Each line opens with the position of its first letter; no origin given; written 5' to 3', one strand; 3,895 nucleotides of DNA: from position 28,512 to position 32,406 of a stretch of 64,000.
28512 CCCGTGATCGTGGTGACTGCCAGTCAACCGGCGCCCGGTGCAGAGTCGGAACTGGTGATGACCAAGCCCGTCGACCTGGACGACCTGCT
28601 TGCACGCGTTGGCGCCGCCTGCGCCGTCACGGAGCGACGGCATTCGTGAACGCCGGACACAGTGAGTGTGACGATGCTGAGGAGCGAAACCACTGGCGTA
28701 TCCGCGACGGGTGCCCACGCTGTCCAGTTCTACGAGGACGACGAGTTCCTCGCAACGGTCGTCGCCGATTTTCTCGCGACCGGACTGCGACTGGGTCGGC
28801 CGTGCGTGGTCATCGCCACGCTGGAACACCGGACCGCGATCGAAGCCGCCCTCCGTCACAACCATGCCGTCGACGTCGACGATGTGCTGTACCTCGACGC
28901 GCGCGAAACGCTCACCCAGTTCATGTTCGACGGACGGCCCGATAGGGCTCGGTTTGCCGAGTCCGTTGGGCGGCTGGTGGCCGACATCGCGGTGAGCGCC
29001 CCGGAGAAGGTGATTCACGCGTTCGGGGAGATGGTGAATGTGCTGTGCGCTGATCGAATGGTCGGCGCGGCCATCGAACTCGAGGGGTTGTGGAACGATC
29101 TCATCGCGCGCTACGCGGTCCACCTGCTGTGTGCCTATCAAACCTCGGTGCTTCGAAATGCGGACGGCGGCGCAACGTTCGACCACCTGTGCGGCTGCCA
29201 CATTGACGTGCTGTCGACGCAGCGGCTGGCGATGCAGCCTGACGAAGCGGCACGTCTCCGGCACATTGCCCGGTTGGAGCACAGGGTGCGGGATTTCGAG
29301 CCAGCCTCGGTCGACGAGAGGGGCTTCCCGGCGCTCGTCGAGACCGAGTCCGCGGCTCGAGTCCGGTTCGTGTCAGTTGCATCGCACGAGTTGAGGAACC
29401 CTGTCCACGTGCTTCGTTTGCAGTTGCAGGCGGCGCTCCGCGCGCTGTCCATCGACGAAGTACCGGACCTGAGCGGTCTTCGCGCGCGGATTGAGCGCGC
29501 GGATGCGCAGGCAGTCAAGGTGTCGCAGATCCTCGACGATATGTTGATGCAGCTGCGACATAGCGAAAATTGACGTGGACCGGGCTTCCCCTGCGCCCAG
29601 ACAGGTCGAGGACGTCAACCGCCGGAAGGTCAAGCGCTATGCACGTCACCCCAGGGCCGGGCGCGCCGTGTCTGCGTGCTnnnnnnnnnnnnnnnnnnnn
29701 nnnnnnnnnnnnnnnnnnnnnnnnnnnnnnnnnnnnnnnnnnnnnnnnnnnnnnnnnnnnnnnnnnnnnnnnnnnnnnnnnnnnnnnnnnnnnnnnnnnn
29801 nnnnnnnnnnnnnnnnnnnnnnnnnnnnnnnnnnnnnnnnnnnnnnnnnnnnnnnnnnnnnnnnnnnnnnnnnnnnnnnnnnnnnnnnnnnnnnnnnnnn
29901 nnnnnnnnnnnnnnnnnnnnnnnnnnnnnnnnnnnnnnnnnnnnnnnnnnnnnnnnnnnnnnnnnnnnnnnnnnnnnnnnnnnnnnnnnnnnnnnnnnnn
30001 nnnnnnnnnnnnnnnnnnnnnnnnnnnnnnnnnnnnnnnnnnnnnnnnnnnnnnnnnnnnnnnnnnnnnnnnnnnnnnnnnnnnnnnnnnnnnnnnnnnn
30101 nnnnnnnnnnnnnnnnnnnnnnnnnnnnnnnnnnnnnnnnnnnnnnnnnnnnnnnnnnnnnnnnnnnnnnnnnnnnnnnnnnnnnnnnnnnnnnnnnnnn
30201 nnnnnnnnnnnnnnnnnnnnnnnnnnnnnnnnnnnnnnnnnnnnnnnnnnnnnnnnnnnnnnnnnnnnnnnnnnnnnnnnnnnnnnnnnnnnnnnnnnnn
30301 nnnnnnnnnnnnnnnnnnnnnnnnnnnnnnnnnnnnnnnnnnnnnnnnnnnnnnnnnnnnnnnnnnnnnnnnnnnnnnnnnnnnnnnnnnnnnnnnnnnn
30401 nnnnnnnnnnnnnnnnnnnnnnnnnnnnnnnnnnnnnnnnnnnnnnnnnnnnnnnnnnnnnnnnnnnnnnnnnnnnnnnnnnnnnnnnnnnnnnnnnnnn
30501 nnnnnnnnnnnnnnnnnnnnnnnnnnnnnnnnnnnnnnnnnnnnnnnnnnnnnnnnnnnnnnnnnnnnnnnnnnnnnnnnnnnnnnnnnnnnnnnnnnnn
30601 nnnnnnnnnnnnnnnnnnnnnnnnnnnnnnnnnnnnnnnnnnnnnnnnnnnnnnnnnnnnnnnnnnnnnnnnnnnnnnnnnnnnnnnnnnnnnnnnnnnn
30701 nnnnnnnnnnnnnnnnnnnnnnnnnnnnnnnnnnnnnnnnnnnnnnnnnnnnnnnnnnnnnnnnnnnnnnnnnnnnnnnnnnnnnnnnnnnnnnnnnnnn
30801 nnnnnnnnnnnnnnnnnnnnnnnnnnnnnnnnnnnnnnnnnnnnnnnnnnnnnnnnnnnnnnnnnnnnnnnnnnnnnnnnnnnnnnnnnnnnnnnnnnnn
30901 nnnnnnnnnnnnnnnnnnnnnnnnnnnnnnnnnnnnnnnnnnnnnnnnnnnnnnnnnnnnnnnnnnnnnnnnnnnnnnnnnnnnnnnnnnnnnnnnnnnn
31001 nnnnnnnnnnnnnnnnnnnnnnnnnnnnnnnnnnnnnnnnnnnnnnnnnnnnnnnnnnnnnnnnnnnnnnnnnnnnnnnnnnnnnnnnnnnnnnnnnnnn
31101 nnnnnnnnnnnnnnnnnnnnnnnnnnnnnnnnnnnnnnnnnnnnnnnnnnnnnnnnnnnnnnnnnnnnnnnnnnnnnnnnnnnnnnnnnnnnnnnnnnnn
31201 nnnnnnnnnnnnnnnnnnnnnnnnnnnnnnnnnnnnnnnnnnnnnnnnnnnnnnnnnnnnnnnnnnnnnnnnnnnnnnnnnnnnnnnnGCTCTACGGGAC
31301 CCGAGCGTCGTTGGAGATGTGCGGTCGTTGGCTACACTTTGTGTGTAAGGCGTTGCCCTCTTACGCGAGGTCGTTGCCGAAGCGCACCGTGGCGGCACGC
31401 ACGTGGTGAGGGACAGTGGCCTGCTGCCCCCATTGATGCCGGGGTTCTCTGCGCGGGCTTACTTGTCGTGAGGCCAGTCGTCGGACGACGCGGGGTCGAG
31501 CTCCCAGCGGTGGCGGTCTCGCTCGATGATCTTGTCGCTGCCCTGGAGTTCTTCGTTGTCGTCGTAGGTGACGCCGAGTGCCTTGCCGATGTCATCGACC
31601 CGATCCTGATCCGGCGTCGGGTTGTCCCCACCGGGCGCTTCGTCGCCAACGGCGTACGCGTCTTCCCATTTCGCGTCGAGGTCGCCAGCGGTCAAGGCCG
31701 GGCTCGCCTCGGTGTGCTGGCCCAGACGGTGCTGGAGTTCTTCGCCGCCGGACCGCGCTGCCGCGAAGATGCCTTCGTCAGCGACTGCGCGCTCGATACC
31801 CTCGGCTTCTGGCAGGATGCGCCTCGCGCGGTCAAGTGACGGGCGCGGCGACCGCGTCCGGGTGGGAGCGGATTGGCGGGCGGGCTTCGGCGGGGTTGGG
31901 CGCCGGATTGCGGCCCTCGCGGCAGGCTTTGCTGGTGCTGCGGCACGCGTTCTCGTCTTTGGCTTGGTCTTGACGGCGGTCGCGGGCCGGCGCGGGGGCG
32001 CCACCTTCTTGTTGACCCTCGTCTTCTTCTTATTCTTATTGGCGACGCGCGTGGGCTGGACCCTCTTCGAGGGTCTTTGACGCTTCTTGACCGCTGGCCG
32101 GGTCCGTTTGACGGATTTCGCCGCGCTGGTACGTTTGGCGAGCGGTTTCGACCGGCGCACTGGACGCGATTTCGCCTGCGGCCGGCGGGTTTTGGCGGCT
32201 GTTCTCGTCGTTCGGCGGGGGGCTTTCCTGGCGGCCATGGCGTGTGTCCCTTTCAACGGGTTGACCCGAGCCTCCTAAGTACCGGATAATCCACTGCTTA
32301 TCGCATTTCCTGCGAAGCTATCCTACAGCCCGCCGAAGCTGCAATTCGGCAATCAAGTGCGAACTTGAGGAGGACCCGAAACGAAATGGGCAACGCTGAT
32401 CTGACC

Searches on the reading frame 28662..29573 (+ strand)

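Call 63: search_protein_families(library=pfam, proteins=[window:28662-29573:+], max_evalue=0.0001)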
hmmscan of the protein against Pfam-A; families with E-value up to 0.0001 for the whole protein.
window:28662-29573:+ (303 aa): 2 families
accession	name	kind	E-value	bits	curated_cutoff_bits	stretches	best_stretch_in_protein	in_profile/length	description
PF14417.12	MEDS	-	8e-18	65.2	29.8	1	19-180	2-160/161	MEDS: MEthanogen/methylotroph, DcmR Sensory domain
PF00512.31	HisKA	-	4.3e-09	36.7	26.9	1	233-296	2-59/66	His Kinase A (phospho-acceptor) domain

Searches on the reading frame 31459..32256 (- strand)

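Call 63: search_protein_families(library=pfam, proteins=[window:31459-32256:-], max_evalue=0.0001)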
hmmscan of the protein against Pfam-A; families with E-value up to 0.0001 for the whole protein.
window:31459-32256:- (265 aa): 1 family
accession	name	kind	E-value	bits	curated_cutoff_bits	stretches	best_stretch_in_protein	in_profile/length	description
PF19861.4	DUF6335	-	1.3e-31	110.1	25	1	167-262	26-121/124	Family of unknown function (DUF6335)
